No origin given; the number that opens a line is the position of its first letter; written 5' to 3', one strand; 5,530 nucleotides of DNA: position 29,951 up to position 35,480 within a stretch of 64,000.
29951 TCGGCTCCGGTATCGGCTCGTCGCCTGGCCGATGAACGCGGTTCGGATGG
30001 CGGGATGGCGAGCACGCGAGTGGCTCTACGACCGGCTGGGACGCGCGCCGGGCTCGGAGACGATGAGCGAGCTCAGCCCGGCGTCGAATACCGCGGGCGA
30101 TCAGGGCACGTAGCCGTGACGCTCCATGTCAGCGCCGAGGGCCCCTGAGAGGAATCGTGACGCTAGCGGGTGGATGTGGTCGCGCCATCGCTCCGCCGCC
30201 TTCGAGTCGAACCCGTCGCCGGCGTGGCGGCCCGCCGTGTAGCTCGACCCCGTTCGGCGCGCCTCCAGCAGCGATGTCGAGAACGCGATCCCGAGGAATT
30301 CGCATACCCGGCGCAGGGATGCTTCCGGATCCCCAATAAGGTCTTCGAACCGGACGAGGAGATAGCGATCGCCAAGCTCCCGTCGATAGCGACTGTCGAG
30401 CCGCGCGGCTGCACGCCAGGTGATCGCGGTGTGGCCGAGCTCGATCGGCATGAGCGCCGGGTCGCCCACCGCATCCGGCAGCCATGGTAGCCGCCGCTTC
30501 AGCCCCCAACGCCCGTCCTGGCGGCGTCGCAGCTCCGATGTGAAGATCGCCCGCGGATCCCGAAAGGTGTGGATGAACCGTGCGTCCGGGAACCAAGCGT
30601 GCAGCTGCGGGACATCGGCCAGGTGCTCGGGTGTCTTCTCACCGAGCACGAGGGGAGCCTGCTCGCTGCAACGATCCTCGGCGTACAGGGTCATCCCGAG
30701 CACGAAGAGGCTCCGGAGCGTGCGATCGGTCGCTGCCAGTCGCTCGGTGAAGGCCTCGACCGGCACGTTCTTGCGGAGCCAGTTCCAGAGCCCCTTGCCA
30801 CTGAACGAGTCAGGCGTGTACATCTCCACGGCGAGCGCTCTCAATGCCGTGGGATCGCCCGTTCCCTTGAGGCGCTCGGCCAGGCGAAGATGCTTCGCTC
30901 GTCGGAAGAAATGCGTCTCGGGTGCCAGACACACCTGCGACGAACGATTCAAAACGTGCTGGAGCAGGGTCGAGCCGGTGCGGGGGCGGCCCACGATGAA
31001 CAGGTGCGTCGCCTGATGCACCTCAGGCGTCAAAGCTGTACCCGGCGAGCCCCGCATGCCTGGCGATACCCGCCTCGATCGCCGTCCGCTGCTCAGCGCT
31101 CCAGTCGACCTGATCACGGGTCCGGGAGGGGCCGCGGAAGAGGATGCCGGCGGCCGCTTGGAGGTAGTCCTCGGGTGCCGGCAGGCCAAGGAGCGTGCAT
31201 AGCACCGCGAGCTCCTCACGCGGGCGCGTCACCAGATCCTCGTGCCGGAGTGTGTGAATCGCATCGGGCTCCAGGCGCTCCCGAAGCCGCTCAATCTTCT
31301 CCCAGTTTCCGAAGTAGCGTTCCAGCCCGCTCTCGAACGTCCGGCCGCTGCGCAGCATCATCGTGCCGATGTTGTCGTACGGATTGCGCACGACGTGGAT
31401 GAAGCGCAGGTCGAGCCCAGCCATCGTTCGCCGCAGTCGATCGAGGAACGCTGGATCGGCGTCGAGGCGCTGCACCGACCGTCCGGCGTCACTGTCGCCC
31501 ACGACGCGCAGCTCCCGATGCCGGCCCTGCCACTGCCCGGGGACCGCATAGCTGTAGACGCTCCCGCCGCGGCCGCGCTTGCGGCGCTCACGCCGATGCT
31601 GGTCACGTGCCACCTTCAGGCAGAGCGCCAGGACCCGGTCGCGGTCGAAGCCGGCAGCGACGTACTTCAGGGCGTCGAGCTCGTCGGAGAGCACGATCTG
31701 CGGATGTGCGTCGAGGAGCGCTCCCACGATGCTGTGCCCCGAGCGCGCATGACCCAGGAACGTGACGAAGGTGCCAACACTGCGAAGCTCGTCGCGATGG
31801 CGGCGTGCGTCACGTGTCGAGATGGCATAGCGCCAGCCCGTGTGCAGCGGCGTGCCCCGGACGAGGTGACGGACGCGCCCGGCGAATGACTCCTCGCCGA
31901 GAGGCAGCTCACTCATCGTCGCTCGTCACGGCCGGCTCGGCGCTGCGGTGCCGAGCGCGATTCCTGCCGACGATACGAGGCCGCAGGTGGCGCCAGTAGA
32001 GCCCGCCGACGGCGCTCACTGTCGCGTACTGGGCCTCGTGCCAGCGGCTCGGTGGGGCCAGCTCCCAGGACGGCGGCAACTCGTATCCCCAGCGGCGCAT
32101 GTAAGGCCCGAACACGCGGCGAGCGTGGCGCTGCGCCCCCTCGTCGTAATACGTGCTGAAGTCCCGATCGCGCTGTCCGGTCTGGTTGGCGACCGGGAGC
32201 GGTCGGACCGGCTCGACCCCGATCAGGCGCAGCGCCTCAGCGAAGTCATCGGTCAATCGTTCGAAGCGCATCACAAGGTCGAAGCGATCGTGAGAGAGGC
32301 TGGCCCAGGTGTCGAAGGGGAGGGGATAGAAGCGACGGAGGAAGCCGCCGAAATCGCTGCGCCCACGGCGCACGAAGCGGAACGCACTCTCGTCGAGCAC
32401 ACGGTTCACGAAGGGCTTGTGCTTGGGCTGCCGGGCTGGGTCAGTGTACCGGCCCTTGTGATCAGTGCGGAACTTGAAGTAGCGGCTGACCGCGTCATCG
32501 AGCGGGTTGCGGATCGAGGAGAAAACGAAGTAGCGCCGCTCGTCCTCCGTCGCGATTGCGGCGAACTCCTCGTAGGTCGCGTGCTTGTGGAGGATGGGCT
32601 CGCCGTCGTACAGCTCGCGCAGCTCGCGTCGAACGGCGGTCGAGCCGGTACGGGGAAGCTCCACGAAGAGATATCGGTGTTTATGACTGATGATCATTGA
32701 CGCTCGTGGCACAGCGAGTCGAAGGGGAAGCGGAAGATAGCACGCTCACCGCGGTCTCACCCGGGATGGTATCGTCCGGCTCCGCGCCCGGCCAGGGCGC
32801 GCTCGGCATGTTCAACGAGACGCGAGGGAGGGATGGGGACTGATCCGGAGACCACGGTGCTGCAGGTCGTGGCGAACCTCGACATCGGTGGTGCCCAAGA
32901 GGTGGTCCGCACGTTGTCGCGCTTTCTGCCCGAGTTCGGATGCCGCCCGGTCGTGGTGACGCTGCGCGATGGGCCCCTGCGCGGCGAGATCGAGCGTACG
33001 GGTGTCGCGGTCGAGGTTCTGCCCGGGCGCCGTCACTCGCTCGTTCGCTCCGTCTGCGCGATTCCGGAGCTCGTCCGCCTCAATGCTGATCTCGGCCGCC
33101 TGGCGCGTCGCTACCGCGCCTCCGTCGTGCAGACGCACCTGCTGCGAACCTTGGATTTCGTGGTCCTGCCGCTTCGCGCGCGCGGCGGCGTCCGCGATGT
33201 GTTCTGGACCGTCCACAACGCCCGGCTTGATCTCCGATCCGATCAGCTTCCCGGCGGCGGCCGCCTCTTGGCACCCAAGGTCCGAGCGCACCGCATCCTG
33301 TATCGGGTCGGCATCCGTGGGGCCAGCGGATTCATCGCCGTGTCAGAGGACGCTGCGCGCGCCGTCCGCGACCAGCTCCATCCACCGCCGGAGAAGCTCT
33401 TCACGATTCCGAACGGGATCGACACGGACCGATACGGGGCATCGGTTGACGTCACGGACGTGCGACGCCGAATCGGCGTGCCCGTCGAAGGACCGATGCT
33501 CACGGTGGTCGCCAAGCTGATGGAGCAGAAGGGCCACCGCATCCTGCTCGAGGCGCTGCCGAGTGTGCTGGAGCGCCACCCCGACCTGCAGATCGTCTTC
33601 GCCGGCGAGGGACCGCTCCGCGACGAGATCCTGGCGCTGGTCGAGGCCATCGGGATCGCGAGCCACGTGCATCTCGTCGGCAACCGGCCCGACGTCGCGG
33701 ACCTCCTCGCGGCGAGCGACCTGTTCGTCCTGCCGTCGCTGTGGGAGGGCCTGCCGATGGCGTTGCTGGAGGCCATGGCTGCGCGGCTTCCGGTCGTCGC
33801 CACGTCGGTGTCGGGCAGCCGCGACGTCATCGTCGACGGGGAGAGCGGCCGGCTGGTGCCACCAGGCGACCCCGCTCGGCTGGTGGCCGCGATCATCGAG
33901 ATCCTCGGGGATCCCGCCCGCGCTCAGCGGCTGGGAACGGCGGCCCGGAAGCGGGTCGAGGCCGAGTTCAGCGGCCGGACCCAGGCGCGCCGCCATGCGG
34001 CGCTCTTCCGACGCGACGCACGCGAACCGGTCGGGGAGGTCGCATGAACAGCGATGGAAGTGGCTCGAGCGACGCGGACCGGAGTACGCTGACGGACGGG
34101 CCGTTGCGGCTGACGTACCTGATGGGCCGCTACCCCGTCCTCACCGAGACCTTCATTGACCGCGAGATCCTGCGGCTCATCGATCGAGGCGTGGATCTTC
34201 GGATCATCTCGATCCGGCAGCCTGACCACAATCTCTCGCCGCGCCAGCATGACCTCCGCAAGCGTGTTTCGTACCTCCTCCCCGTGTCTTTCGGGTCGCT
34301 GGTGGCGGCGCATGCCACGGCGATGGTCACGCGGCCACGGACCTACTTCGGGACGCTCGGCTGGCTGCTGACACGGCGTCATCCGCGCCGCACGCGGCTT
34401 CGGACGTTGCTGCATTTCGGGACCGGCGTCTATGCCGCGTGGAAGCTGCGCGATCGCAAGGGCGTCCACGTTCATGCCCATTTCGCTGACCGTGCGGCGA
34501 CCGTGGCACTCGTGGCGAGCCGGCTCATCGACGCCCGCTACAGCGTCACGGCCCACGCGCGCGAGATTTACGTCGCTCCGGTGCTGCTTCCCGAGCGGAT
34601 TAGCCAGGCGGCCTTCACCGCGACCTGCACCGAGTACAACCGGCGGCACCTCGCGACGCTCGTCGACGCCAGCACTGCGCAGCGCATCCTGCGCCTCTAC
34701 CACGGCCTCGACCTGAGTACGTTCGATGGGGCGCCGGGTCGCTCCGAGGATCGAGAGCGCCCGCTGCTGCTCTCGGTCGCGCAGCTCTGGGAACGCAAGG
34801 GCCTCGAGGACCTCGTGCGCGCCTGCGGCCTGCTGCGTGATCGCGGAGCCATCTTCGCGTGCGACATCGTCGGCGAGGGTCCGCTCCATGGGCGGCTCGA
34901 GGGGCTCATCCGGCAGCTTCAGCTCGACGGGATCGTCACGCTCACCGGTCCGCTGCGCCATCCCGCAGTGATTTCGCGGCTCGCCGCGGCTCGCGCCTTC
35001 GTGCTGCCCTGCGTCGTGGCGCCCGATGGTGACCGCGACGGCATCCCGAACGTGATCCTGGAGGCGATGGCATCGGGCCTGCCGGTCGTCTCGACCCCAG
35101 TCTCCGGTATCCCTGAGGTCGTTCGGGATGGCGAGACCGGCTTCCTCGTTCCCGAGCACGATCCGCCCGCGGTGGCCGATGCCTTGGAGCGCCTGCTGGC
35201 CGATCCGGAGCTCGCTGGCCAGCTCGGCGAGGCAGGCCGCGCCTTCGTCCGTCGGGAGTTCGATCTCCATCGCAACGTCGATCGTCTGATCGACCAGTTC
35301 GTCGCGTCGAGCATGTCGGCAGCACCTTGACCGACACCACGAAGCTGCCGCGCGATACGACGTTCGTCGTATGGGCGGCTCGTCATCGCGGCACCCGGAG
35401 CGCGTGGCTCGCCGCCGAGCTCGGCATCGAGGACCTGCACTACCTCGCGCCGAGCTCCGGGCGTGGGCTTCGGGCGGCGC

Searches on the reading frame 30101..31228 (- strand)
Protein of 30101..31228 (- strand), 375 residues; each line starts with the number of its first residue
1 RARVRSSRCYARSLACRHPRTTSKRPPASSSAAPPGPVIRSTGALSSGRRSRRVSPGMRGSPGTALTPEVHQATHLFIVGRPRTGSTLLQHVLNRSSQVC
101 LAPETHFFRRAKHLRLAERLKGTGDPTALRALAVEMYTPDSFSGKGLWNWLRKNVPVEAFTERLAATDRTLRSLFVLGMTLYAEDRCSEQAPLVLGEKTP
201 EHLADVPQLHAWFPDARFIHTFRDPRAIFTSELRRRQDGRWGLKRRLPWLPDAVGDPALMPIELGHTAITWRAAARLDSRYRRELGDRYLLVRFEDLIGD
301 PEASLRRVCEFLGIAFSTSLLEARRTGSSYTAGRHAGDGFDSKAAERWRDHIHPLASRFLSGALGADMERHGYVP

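Call 10: search_protein_families(library=pfam, proteins=[window:30101-31228:-], max_evalue=0.001)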
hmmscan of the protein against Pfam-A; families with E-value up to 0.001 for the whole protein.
window:30101-31228:- (375 aa): 2 families
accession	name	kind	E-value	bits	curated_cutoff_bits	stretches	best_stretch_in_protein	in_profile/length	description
PF13469.12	Sulfotransfer_3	-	1.3e-31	110.9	27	1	76-317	2-215/216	Sulfotransferase family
PF00685.33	Sulfotransfer_1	-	1.4e-11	44.7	22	1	74-325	2-192/255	Sulfotransferase domain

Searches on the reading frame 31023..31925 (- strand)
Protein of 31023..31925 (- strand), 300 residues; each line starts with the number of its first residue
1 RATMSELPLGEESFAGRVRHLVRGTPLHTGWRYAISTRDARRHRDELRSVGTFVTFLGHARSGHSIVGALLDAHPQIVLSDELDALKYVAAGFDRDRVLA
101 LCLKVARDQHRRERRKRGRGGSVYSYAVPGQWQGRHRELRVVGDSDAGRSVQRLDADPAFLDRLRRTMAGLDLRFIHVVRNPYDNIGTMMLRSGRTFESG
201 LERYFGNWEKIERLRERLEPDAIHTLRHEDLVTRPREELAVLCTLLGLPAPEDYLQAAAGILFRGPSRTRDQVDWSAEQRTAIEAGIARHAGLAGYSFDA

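Call 10: search_protein_families(library=pfam, proteins=[window:31023-31925:-], max_evalue=0.001)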
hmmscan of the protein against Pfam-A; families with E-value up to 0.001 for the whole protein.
window:31023-31925:- (300 aa): 2 families
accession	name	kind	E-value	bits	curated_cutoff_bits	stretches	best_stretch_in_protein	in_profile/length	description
PF13469.12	Sulfotransfer_3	-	2.1e-14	54.7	27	1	57-251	5-215/216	Sulfotransferase family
PF00685.33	Sulfotransfer_1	-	3.5e-05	23.8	22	1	58-256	8-189/255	Sulfotransferase domain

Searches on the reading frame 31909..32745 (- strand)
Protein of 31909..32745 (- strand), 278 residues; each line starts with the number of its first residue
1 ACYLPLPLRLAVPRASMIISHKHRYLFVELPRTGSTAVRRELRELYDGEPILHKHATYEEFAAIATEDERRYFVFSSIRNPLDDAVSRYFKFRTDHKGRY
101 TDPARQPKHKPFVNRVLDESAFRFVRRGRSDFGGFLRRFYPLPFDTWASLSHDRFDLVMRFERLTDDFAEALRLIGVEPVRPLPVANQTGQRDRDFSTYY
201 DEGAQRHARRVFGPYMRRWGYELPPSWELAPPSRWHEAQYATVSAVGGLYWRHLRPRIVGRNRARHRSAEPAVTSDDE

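Call 10: search_protein_families(library=pfam, proteins=[window:31909-32745:-], max_evalue=0.001)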
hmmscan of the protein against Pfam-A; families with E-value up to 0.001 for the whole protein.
window:31909-32745:- (278 aa): 1 family
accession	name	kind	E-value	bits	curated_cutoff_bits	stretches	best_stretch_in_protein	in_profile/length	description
PF03567.20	Sulfotransfer_2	-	3.8e-05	24.4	22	1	17-210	3-225/252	Sulfotransferase family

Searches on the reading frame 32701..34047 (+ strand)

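Call 10: search_protein_families(library=pfam, proteins=[window:32701-34047:+], max_evalue=0.001)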
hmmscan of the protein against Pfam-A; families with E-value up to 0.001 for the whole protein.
window:32701-34047:+ (448 aa): 6 families
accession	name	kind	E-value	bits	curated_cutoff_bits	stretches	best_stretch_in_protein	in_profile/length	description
PF00534.26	Glycos_transf_1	-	2.8e-42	144.6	26.4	1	253-418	4-172/172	Glycosyl transferases group 1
PF13692.12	Glyco_trans_1_4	-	2e-39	135.5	27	1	265-404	2-142/142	Glycosyl transferases group 1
PF13439.12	Glyco_transf_4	-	1e-19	71.7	28.5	1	62-244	1-170/170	Glycosyltransferase Family 4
PF13579.12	Glyco_trans_4_4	-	2.9e-16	60.6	29.7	1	63-239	1-158/158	Glycosyl transferase 4-like domain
PF20706.3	GT4-conflict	-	2.3e-09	37.2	26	1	262-429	195-382/385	Family 4 Glycosyltransferase in conflict systems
PF13524.12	Glyco_trans_1_2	-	1.5e-06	28.7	25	1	291-430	10-140/144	Glycosyl transferase-like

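Call 23: search_protein_families(library=ncbifam, proteins=[window:32701-34047:+], max_evalue=0.00001)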
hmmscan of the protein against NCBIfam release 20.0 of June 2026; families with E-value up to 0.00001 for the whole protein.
window:32701-34047:+ (448 aa): 36 families (the best 25 are shown)
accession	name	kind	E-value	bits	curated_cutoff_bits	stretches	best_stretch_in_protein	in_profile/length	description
TIGR03088.1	stp2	hypoth_equivalog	3.3e-53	181.1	409.05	1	52-437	3-371/374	TIGR03088 family PEP-CTERM/XrtA system glycosyltransferase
NF041876.1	EPS_EpsE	equivalog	3e-39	135.4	400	1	206-430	160-387/389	exopolysaccharide biosynthesis GT4 family glycosyltransferase EpsE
TIGR03999.1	thiol_BshA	equivalog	9.3e-33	113.7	273.7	1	202-438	139-372/375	N-acetyl-alpha-D-glucosaminyl L-malate synthase BshA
TIGR02149.1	glgA_Coryne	subfamily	3.1e-31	108.9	302.4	1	202-437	139-388/391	glycogen synthase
NF047684.1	TeichurnBiosyTuaC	equivalog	8.6e-26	90.8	550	1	201-432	158-382/391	teichuronic acid biosynthesis protein TuaC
TIGR03449.1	mycothiol_MshA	equivalog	7.4e-24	84.4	462.5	1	206-437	163-401/406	D-inositol-3-phosphate glycosyltransferase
TIGR04063.1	stp3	hypoth_equivalog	9.8e-24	84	442.05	1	229-437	178-393/397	TIGR04063 family PEP-CTERM/XrtA system glycosyltransferase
TIGR04047.1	MSMEG_0565_glyc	hypoth_equivalog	1.5e-23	83.5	259.85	1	205-437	136-372/373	MSMEG_0565 family glycosyltransferase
NF038229.1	Glyco4_Geo_Pelo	equivalog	4.6e-21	75.2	400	1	201-437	103-334/338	GPMC system family 4 glycosyltransferase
TIGR04005.1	wcaL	equivalog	1.8e-19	69.9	537.6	1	228-436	194-403/406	colanic acid biosynthesis glycosyltransferase WcaL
NF038011.1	PelF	equivalog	4e-19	69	100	1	199-428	249-481/489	GT4 family glycosyltransferase PelF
NF038295.1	EPS_HpsP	equivalog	3.1e-18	65.9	550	1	234-433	179-381/388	hormogonium polysaccharide biosynthesis glycosyltransferase HpsP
TIGR04157.1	glyco_rSAM_CFB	subfamily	2e-17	63.3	400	1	211-427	173-397/406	TIGR04157 family glycosyltransferase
NF050063.1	ProtGlycPglJ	equivalog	1.9e-15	56.9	500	1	260-420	190-348/363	N-acetylgalactosamine-N,N'-diacetylbacillosaminyl-diphospho-undecaprenol 4-alpha-N-acetylgalactosaminyltransferase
NF011726.0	PRK15179.1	equivalog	7.8e-15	54.2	733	1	270-424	523-679/694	Vi polysaccharide biosynthesis protein TviE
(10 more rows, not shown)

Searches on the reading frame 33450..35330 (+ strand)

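Call 10: search_protein_families(library=pfam, proteins=[window:33450-35330:+], max_evalue=0.001)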
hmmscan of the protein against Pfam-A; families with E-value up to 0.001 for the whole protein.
window:33450-35330:+ (626 aa): 3 families
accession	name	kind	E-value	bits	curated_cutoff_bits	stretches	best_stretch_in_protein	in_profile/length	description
PF13692.12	Glyco_trans_1_4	-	3.1e-33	115.5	27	1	438-585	2-142/142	Glycosyl transferases group 1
PF00534.26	Glycos_transf_1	-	3e-32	111.9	26.4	1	434-598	12-171/172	Glycosyl transferases group 1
PF13524.12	Glyco_trans_1_2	-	4e-10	40.2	25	1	509-614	42-143/144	Glycosyl transferase-like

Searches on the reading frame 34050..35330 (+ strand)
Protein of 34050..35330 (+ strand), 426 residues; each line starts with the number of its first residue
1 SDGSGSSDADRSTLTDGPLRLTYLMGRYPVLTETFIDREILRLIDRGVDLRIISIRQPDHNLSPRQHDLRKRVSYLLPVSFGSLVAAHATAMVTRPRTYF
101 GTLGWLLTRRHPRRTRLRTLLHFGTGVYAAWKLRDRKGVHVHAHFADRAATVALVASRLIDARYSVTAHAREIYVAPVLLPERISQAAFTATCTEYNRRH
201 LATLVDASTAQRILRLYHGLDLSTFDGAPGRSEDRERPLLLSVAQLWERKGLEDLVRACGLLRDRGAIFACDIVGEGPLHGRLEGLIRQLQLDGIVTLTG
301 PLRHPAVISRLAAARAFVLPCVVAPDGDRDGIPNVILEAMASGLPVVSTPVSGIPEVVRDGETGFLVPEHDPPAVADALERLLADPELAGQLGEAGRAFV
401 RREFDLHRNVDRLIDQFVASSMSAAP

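Call 23: search_protein_families(library=ncbifam, proteins=[window:34050-35330:+], max_evalue=0.00001)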
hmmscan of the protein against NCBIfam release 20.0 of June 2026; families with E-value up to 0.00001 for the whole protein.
window:34050-35330:+ (426 aa): 23 families
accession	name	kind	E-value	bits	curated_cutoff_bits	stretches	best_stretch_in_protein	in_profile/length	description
NF041876.1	EPS_EpsE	equivalog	6.5e-58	196.8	400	1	21-411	1-387/389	exopolysaccharide biosynthesis GT4 family glycosyltransferase EpsE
TIGR04005.1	wcaL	equivalog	3.3e-38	131.6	537.6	1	219-382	205-367/406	colanic acid biosynthesis glycosyltransferase WcaL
TIGR03088.1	stp2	hypoth_equivalog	2.3e-30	105.9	409.05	1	210-412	159-365/374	TIGR03088 family PEP-CTERM/XrtA system glycosyltransferase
TIGR02149.1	glgA_Coryne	subfamily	1e-22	80.9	302.4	1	234-408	201-378/391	glycogen synthase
NF047684.1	TeichurnBiosyTuaC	equivalog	1.1e-18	67.4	550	1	140-417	111-386/391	teichuronic acid biosynthesis protein TuaC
TIGR04063.1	stp3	hypoth_equivalog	9.5e-18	64.3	442.05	1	245-413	221-388/397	TIGR04063 family PEP-CTERM/XrtA system glycosyltransferase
TIGR03449.1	mycothiol_MshA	equivalog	7.9e-17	61.2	462.5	1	151-416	134-399/406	D-inositol-3-phosphate glycosyltransferase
TIGR03999.1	thiol_BshA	equivalog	8.5e-17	61.1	273.7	1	273-412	234-365/375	N-acetyl-alpha-D-glucosaminyl L-malate synthase BshA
NF050063.1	ProtGlycPglJ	equivalog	2.1e-12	46.9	500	1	212-406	169-352/363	N-acetylgalactosamine-N,N'-diacetylbacillosaminyl-diphospho-undecaprenol 4-alpha-N-acetylgalactosaminyltransferase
NF053787.1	GlcN_PG_synth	equivalog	5.8e-12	45.1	480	1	324-417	266-356/361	N-acetylglucosaminyl phosphatidylglycerol synthase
NF038229.1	Glyco4_Geo_Pelo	equivalog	6.8e-12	45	400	1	322-414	240-330/338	GPMC system family 4 glycosyltransferase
NF011726.0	PRK15179.1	equivalog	2.7e-11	42.5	733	1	273-406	553-680/694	Vi polysaccharide biosynthesis protein TviE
NF038298.1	EPS_HpsO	equivalog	5.8e-11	41.8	575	1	244-398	208-365/388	hormogonium polysaccharide biosynthesis glycosyltransferase HpsO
TIGR04047.1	MSMEG_0565_glyc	hypoth_equivalog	7.6e-11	41.7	259.85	1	234-402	190-357/373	MSMEG_0565 family glycosyltransferase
TIGR03087.1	stp1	hypoth_equivalog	5.5e-09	35.7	316.65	1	307-417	291-393/397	TIGR03087 family PEP-CTERM/XrtA system glycosyltransferase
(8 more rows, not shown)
